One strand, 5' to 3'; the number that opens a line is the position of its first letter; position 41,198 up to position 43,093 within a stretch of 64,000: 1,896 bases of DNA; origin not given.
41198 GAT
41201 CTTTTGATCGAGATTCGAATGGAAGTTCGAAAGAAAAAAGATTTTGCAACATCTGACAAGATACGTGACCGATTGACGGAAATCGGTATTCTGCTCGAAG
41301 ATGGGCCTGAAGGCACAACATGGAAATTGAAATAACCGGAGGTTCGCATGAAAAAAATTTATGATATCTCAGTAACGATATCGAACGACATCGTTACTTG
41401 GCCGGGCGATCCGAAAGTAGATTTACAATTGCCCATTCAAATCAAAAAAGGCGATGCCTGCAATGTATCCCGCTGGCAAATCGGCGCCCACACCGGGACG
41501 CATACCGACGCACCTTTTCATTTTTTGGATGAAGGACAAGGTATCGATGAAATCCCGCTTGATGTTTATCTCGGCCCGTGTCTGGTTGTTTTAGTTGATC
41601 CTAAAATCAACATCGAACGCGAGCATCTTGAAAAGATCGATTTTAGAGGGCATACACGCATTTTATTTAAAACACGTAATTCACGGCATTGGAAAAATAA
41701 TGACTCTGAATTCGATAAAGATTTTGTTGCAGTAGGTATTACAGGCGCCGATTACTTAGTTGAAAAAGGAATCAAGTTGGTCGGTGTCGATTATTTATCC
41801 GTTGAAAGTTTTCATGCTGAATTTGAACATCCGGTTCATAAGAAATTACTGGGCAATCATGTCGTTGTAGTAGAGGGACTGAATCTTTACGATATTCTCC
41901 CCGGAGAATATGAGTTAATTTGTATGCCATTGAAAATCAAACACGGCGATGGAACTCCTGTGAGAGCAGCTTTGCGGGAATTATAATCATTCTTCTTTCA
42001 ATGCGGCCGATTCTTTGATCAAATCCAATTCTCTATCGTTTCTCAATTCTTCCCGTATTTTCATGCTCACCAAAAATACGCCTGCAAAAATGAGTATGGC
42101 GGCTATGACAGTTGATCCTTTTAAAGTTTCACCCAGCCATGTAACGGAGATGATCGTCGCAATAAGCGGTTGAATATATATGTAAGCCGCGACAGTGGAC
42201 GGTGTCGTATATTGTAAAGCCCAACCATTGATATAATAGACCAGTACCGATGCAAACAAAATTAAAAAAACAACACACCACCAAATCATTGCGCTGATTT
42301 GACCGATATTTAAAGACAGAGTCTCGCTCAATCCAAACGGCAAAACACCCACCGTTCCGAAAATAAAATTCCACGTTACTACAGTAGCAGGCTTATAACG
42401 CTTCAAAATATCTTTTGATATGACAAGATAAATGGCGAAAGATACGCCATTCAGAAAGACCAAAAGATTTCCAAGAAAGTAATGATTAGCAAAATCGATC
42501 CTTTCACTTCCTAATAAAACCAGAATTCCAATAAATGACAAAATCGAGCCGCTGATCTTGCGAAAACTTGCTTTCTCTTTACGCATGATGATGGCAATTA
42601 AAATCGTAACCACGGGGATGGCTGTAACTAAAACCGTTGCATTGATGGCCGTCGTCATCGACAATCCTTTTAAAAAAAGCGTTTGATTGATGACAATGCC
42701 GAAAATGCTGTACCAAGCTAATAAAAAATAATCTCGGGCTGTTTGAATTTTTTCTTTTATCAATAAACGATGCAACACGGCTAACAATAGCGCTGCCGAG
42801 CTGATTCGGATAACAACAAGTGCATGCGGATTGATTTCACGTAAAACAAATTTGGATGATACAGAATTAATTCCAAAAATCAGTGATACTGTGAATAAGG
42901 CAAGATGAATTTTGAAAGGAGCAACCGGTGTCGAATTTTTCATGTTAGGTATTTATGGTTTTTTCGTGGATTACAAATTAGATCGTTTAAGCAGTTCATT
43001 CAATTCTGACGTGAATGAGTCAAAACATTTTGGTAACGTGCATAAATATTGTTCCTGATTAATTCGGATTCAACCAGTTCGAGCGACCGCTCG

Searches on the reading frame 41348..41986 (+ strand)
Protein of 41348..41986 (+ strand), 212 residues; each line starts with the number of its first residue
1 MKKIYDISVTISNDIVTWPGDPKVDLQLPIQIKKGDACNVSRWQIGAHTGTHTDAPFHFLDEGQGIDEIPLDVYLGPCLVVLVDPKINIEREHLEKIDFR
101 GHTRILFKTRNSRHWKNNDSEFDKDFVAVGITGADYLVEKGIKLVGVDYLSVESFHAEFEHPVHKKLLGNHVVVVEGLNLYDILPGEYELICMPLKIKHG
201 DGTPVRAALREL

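Call 93: search_protein_families(library=pfam, proteins=[window:41348-41986:+], max_evalue=0.00001)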
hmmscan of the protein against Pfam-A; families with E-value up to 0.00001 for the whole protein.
window:41348-41986:+ (212 aa): 1 family
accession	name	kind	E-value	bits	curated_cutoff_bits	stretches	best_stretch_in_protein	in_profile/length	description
PF04199.19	Cyclase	-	1.5e-23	84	23.1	1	5-153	1-141/142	Putative cyclase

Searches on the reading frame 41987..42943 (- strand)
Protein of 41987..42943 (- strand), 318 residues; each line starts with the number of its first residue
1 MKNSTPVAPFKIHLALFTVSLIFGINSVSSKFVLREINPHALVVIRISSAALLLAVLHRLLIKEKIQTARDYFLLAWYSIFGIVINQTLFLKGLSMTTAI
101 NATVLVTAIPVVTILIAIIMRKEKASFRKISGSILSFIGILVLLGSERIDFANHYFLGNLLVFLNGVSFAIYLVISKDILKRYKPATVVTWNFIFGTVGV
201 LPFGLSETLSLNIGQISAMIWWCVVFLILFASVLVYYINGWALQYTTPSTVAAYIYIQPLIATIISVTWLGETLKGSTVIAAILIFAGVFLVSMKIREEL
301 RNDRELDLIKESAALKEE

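Call 93: search_protein_families(library=pfam, proteins=[window:41987-42943:-], max_evalue=0.00001)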
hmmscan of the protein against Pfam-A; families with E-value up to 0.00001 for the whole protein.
window:41987-42943:- (318 aa): 1 family
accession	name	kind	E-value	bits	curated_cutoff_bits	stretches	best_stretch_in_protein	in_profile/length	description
PF00892.27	EamA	-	1.7e-43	148.6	28.2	2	157-294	2-135/135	EamA-like transporter family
